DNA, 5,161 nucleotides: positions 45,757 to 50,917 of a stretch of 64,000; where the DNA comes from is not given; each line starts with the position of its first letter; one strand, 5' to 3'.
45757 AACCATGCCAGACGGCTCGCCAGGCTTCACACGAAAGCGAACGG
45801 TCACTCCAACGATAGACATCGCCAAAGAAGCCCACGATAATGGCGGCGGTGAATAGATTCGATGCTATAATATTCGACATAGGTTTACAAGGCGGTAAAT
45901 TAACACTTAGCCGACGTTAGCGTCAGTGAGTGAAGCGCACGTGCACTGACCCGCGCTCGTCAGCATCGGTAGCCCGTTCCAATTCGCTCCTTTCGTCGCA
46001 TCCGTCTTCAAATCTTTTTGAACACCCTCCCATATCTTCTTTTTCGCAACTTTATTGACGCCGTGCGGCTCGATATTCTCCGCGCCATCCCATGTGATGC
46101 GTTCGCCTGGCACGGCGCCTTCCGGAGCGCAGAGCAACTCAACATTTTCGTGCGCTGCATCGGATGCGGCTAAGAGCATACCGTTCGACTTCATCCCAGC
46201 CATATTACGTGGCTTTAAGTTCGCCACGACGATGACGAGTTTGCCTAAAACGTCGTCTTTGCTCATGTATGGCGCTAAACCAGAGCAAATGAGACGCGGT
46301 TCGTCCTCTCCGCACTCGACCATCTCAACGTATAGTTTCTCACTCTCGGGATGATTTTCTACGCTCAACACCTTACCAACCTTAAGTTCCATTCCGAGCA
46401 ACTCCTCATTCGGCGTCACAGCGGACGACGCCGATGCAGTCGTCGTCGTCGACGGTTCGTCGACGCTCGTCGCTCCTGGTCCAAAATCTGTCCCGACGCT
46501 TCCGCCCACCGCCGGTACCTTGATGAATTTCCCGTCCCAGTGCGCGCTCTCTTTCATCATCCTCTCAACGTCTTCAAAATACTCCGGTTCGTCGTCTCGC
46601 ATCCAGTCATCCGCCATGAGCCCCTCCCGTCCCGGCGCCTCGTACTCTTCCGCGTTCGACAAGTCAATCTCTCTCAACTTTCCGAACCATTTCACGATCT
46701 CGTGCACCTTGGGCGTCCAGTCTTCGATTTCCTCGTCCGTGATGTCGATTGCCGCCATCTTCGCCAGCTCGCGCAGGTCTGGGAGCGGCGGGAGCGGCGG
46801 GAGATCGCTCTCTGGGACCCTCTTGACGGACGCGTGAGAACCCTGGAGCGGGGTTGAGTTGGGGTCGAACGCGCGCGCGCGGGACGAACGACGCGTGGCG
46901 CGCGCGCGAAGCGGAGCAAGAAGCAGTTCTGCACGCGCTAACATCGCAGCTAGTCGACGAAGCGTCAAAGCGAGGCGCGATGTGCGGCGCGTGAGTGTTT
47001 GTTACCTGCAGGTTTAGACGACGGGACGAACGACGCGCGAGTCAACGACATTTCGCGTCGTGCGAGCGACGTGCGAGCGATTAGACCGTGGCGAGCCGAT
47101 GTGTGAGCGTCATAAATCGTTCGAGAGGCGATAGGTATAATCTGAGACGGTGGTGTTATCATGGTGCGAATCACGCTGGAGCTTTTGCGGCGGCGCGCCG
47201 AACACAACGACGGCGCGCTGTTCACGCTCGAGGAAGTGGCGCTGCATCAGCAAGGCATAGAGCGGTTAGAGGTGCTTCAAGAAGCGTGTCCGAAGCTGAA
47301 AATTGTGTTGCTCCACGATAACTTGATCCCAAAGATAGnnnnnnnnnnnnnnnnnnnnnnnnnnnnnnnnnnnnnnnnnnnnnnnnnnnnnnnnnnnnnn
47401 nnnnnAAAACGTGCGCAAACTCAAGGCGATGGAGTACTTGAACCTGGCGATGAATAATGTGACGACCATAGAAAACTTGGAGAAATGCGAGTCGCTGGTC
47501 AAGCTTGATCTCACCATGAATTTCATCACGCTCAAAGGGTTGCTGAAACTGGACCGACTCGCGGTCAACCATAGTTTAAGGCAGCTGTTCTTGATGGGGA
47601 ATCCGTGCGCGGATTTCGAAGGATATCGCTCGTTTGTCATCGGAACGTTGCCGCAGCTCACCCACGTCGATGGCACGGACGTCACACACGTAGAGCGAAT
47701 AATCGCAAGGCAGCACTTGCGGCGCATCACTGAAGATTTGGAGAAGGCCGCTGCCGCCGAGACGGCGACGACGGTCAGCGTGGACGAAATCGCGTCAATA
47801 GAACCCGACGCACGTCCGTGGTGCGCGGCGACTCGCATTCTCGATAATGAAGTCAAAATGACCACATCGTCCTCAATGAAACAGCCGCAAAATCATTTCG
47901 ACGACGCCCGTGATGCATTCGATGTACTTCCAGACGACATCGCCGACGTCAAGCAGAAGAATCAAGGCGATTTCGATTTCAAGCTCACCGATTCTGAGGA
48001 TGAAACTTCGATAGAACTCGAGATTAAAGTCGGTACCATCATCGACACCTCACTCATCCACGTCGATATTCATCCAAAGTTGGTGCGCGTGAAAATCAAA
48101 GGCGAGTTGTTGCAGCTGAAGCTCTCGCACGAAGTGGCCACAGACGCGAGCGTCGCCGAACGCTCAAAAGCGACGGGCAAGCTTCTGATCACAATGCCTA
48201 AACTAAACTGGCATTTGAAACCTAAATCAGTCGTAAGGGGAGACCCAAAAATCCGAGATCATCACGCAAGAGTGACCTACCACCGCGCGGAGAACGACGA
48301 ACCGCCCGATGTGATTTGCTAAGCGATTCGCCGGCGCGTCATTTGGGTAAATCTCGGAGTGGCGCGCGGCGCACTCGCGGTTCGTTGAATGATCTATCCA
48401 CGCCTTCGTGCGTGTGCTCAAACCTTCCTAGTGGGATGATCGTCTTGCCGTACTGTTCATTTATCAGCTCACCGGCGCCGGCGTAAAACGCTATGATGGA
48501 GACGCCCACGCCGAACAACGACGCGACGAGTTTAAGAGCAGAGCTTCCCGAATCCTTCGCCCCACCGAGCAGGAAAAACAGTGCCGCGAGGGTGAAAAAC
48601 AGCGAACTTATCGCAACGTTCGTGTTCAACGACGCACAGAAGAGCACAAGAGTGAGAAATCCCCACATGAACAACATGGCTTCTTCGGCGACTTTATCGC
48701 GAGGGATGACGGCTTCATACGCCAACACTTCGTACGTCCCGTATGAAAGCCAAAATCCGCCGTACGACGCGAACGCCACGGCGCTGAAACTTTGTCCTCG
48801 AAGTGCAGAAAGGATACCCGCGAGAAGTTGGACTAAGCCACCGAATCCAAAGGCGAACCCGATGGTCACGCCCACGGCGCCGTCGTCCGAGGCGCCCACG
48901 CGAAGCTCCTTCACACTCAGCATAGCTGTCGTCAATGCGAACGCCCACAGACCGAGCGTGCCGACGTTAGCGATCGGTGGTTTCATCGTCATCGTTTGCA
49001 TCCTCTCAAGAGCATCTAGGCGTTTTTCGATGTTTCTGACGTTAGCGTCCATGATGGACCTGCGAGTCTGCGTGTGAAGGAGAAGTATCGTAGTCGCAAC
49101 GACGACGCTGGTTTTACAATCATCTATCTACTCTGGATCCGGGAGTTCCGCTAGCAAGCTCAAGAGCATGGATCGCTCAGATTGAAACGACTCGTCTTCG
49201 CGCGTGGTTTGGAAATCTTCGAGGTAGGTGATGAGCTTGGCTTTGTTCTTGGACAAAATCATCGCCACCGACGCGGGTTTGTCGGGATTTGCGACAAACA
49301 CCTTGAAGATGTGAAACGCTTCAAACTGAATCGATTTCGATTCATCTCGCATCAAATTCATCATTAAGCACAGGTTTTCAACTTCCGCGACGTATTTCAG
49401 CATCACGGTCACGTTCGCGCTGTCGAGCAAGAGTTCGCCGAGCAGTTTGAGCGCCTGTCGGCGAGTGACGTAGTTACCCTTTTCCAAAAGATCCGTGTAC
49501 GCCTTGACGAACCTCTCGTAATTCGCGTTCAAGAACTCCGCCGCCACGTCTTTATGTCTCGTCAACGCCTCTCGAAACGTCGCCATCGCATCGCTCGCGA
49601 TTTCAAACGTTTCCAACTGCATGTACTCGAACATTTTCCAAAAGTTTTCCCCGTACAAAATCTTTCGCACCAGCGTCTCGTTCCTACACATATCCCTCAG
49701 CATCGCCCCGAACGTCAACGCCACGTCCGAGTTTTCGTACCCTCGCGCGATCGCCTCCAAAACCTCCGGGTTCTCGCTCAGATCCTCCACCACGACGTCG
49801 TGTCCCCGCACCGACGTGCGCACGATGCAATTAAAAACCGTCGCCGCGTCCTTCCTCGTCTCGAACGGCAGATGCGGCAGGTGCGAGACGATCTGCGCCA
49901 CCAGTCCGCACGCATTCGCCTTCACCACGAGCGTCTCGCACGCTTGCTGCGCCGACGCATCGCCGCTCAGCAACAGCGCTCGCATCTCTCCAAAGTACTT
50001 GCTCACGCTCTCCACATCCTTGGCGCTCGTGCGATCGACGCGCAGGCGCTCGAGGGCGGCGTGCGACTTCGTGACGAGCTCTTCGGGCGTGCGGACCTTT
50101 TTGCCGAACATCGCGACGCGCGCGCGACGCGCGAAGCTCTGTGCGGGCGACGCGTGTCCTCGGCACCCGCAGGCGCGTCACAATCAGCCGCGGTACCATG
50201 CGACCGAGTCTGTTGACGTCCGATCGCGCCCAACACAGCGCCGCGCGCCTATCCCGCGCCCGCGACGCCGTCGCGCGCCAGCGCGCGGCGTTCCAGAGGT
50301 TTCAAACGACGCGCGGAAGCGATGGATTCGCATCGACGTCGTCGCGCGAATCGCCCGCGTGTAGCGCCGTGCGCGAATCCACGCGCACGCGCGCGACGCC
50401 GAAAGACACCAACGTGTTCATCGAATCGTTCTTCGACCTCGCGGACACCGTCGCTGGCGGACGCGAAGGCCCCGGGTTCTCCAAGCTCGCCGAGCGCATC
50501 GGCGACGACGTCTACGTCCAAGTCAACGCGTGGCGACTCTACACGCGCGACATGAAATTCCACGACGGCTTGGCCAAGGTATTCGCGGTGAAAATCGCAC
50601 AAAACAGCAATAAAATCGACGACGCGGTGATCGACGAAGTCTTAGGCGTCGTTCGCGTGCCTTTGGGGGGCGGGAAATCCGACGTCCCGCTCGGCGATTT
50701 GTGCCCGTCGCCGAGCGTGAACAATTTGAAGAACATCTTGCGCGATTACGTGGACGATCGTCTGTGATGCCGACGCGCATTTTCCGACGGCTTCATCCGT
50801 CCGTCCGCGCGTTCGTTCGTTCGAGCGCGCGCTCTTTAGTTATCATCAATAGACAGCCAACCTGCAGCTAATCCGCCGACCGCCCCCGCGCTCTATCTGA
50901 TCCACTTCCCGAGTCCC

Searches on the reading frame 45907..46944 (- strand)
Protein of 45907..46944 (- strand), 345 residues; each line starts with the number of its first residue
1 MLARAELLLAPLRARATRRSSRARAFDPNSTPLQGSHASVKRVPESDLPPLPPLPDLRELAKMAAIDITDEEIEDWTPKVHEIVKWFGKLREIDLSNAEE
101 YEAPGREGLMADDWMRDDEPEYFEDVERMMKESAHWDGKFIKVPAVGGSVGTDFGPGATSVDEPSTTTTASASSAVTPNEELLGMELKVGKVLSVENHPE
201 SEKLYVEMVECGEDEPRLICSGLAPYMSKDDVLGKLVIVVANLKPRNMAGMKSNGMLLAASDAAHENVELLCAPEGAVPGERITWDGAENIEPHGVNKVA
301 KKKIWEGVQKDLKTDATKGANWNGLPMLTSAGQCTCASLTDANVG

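Call 47: search_protein_families(library=pfam, proteins=[window:45907-46944:-], max_evalue=0.00001)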
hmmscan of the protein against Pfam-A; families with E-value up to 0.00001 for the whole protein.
window:45907-46944:- (345 aa): 2 families
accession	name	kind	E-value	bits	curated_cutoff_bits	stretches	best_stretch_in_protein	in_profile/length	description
PF01588.26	tRNA_bind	-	8.1e-28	96.8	27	1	187-281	1-95/96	Putative tRNA binding domain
PF02686.20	GatC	-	4.5e-08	33.6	23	1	68-143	1-66/66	Glu-tRNAGln amidotransferase C subunit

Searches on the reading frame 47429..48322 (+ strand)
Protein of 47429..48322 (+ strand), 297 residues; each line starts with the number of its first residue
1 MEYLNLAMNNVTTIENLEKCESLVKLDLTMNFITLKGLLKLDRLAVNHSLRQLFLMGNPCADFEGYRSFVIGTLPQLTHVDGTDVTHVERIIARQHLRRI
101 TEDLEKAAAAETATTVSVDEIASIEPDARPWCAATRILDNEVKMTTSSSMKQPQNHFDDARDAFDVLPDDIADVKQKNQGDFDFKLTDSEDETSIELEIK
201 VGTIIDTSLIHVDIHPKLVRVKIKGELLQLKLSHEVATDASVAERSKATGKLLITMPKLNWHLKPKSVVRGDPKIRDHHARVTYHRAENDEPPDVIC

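Call 47: search_protein_families(library=pfam, proteins=[window:47429-48322:+], max_evalue=0.00001)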
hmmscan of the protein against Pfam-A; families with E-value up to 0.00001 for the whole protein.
window:47429-48322:+ (297 aa): 3 families
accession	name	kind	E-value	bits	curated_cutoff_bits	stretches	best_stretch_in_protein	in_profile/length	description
PF23602.1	CS_DNAAF11_C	-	5.5e-27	94.6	27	1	169-258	33-120/120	Dynein axonemal assembly factor 11-like, CS domain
PF12799.13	LRR_4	-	8.6e-08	32.6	27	0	2-34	4-38/44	Leucine Rich repeats (2 copies)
PF14580.12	LRR_9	-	2.7e-06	27.5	30.5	1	6-98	71-163/175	Leucine-rich repeat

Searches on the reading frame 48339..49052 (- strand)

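Call 47: search_protein_families(library=pfam, proteins=[window:48339-49052:-], max_evalue=0.00001)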
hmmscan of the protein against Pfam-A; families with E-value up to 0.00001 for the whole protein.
window:48339-49052:- (237 aa): 1 family
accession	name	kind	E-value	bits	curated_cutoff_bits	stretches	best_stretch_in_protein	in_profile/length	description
PF01184.24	Gpr1_Fun34_YaaH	-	1.6e-30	106.7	25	1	23-201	13-195/207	GPR1/FUN34/yaaH family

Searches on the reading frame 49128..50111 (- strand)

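Call 47: search_protein_families(library=pfam, proteins=[window:49128-50111:-], max_evalue=0.00001)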
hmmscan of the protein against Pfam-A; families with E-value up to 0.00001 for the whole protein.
window:49128-50111:- (327 aa): 1 family
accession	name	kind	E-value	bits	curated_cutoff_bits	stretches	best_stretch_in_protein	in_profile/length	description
PF08569.17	Mo25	-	1.9e-120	402.6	31.2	1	2-324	3-332/332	Mo25-like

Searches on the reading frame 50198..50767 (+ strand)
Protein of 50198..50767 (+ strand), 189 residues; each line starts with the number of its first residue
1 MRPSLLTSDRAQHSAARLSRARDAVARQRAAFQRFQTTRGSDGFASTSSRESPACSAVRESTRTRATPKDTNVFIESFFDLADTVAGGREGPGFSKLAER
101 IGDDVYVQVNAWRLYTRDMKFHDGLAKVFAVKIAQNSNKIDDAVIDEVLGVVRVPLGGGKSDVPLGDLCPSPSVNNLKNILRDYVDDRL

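Call 47: search_protein_families(library=pfam, proteins=[window:50198-50767:+], max_evalue=0.00001)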
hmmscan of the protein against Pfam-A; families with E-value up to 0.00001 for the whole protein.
window:50198-50767:+ (189 aa): 1 family
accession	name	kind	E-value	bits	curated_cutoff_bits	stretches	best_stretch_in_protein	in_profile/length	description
PF11378.13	DUF3181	-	3.1e-26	91.9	23.2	1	95-184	2-90/90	Protein of unknown function (DUF3181)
